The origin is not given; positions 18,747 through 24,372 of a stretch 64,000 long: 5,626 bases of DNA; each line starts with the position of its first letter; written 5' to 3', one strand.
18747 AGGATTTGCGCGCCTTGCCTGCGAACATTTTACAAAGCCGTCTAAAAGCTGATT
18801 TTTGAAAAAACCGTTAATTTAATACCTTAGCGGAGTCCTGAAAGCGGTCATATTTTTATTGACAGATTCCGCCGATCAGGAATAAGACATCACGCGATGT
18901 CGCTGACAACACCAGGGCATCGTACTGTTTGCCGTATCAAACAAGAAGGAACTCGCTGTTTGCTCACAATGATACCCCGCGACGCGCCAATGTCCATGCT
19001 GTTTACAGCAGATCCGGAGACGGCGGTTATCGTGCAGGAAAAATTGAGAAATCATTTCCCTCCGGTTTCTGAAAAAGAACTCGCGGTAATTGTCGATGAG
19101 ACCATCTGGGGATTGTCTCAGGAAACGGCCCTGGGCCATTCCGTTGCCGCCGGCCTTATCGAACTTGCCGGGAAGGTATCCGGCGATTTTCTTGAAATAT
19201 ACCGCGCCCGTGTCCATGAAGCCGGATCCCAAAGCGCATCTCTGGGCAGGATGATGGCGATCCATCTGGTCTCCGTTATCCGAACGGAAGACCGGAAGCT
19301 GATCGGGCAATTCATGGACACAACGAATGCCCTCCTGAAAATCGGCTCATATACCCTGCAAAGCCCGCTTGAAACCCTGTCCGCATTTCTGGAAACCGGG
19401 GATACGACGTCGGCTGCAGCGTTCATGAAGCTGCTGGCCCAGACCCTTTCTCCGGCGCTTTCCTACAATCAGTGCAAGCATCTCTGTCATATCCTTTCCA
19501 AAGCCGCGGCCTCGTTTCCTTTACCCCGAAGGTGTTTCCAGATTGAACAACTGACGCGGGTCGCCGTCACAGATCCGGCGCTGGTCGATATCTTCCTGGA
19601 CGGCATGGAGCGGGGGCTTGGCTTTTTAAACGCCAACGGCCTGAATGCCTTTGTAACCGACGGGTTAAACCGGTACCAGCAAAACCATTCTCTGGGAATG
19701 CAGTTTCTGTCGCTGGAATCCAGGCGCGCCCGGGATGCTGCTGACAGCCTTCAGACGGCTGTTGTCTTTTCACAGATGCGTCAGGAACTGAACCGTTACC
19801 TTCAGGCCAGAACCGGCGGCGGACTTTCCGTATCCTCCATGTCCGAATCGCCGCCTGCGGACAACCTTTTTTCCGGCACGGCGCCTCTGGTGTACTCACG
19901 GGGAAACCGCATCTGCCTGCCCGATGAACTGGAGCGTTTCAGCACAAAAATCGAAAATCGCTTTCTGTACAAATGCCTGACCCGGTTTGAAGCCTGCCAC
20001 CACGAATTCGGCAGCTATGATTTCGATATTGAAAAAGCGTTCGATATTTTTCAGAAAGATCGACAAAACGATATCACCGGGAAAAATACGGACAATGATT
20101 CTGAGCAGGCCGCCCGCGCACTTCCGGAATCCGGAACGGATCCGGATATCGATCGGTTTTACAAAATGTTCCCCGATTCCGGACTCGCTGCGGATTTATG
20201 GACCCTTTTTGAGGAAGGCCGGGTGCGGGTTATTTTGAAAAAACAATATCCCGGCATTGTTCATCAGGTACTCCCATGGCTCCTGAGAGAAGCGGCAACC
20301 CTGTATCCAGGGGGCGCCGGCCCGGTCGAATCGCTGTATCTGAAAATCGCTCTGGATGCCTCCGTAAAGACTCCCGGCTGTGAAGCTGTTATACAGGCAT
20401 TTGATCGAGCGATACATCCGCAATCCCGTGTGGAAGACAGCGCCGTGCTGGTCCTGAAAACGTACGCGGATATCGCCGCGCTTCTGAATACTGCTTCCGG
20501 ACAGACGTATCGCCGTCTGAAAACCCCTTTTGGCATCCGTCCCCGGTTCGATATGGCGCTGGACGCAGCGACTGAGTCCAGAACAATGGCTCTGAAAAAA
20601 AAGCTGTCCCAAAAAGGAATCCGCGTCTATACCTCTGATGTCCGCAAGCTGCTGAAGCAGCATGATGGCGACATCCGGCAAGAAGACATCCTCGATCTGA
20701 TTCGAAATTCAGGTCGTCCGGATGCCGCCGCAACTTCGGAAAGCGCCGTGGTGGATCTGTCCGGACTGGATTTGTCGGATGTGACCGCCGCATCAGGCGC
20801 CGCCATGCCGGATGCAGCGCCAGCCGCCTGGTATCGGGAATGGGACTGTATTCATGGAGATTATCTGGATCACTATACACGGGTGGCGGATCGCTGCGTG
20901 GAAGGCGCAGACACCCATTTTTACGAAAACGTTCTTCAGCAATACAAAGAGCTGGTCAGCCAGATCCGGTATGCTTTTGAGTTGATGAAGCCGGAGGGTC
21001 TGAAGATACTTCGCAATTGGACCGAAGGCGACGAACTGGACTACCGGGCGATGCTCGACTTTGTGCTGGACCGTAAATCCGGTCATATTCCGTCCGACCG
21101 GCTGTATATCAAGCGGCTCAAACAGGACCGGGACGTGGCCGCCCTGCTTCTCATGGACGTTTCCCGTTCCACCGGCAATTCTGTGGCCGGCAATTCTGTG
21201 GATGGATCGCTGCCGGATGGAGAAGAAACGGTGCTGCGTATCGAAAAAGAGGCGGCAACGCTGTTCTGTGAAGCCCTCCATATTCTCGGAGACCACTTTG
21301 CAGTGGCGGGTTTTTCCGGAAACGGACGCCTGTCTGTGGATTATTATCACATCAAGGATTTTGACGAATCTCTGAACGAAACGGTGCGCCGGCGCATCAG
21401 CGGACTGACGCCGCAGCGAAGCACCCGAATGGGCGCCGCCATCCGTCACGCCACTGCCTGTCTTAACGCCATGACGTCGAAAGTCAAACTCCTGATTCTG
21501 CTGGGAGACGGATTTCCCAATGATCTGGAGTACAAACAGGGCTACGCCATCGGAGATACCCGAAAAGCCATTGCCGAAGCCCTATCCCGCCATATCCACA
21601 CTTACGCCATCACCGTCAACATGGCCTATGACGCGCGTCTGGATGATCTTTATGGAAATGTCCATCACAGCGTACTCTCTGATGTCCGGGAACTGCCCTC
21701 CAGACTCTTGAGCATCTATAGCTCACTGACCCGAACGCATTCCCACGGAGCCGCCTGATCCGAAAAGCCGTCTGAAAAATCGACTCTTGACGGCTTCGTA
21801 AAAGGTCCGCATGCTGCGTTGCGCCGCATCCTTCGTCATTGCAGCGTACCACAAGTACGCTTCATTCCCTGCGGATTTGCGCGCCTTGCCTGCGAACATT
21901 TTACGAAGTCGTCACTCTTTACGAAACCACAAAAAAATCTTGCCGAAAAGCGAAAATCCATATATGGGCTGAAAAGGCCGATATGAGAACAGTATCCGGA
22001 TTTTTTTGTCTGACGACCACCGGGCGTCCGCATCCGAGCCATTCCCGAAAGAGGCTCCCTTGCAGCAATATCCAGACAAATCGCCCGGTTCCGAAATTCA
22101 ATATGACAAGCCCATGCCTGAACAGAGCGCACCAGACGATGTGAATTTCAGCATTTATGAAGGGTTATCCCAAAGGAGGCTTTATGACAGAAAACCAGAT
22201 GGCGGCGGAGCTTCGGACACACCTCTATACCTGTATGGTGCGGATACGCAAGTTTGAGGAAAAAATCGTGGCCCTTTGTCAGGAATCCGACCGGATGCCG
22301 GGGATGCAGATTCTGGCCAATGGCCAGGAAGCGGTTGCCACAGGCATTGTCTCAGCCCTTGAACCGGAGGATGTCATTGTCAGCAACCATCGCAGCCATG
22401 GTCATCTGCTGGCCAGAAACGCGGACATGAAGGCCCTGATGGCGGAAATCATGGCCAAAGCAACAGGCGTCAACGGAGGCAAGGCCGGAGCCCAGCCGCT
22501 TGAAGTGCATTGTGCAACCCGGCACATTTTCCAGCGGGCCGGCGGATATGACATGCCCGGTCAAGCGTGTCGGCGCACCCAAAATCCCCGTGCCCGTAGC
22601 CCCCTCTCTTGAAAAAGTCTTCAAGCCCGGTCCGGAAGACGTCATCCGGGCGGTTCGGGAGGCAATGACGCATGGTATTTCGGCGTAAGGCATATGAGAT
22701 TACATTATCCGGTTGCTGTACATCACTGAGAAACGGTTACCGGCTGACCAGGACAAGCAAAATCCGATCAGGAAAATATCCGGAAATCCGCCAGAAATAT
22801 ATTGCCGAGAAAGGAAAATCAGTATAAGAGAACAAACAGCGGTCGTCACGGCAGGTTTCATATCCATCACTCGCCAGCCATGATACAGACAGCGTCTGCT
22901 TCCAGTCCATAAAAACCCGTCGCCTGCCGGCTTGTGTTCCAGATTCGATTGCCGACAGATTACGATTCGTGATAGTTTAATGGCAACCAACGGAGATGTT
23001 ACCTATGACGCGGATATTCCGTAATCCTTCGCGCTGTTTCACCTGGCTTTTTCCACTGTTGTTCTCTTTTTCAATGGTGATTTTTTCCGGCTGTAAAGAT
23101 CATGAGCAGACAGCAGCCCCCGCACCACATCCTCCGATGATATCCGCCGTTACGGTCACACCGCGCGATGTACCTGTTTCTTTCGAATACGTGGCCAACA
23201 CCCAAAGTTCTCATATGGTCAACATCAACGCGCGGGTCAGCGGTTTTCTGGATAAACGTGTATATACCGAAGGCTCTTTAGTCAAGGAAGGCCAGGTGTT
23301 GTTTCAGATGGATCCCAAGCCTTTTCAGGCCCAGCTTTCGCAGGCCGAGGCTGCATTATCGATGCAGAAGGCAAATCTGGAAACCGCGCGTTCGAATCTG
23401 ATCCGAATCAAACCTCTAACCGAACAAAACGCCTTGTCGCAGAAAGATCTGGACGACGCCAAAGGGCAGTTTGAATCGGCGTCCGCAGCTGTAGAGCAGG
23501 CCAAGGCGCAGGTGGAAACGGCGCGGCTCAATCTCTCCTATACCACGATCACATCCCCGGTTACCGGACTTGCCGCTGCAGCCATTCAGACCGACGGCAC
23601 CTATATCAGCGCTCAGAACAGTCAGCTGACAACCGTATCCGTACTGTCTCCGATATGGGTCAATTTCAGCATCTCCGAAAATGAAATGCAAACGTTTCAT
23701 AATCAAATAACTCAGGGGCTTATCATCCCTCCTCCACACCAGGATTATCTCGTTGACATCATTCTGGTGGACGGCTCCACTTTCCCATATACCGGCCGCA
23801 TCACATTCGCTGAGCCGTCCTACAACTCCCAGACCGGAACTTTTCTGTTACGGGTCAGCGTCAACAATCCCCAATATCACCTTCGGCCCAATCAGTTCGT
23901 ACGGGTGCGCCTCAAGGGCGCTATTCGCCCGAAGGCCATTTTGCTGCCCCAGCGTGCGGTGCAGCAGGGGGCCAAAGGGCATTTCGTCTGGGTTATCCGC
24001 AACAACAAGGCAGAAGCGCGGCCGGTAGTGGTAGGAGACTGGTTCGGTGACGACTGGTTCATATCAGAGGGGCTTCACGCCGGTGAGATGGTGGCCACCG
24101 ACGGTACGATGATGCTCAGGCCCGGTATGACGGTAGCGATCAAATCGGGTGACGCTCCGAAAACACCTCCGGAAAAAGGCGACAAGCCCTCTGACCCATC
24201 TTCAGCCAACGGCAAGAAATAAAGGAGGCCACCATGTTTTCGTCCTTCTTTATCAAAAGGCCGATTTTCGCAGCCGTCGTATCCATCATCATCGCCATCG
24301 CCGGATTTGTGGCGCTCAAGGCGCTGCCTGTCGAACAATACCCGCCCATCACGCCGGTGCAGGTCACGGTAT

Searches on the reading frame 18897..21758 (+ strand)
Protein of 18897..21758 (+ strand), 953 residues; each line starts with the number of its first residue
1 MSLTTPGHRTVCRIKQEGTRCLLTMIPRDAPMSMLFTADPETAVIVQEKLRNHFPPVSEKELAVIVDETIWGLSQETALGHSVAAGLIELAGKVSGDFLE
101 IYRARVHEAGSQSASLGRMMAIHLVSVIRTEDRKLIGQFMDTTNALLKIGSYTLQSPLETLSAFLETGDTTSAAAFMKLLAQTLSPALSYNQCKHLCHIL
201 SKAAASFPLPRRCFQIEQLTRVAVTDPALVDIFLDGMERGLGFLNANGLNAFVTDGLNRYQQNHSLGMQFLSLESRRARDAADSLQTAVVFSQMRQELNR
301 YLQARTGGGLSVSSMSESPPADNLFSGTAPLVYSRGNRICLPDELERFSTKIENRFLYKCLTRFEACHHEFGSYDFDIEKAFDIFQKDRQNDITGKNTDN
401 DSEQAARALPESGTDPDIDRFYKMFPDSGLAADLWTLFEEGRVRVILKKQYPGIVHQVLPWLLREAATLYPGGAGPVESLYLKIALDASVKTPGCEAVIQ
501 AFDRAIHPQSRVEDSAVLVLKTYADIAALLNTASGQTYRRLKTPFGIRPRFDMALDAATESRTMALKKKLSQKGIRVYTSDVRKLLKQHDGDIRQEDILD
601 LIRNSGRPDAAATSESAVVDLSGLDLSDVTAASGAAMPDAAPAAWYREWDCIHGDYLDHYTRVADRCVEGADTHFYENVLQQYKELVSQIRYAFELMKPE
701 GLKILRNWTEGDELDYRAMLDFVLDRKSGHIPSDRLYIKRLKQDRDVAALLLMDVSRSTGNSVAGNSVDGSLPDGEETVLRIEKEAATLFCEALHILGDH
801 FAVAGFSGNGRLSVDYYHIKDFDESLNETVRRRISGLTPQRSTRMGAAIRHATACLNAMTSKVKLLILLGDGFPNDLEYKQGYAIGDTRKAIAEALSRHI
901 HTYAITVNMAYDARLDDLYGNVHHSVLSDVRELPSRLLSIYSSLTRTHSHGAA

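Call 4: search_protein_families(library=pfam, proteins=[window:18897-21758:+], max_evalue=0.01)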
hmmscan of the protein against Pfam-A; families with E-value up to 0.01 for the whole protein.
window:18897-21758:+ (953 aa): 1 family
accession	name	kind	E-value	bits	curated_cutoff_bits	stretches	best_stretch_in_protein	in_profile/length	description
PF00092.34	VWA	-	4.8e-06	27.3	23.8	1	797-920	36-152/174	von Willebrand factor type A domain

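Call 6: search_protein_families(library=ncbifam, proteins=[window:18897-21758:+], max_evalue=0.01)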
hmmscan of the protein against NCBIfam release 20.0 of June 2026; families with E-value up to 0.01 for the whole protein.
window:18897-21758:+ (953 aa): 0 families

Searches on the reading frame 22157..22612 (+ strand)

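Call 4: search_protein_families(library=pfam, proteins=[window:22157-22612:+], max_evalue=0.01)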
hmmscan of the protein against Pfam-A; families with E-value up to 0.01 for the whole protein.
window:22157-22612:+ (151 aa): 2 families
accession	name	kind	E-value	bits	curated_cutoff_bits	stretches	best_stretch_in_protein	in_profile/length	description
PF00676.26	E1_dh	-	8e-15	55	22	1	27-127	3-99/300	Dehydrogenase E1 component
PF00378.25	ECH_1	-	0.0017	18.2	27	1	53-112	158-218/251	Enoyl-CoA hydratase/isomerase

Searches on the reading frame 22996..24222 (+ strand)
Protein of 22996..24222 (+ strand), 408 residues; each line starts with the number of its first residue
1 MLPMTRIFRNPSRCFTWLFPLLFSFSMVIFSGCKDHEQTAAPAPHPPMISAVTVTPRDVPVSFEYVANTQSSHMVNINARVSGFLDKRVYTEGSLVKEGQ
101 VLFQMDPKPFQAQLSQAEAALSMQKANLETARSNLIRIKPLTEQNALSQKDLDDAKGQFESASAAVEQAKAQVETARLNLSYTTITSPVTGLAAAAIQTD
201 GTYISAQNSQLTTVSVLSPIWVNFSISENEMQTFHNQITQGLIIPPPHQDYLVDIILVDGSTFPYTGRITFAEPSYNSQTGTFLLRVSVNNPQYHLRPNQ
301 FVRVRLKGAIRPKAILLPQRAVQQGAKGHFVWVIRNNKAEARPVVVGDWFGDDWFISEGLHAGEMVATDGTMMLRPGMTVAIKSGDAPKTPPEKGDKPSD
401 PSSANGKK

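Call 4: search_protein_families(library=pfam, proteins=[window:22996-24222:+], max_evalue=0.01)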
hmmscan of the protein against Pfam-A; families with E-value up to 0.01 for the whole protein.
window:22996-24222:+ (408 aa): 4 families
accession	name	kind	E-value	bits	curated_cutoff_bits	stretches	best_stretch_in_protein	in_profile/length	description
PF16576.10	HlyD_D23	-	5.5e-17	62.2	30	1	70-302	15-214/214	Barrel-sandwich domain of CusB or HlyD membrane-fusion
PF13437.12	HlyD_3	-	1.8e-07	32.3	22.2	1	184-298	1-105/106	HlyD family secretion protein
PF00529.27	CusB_dom_1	-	8e-05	23.3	26.5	1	172-367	12-88/89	Cation efflux system protein CusB domain 1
PF13533.13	Biotin_lipoyl_2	-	0.0018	18.5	29.8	1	75-106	1-32/32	Biotin-lipoyl like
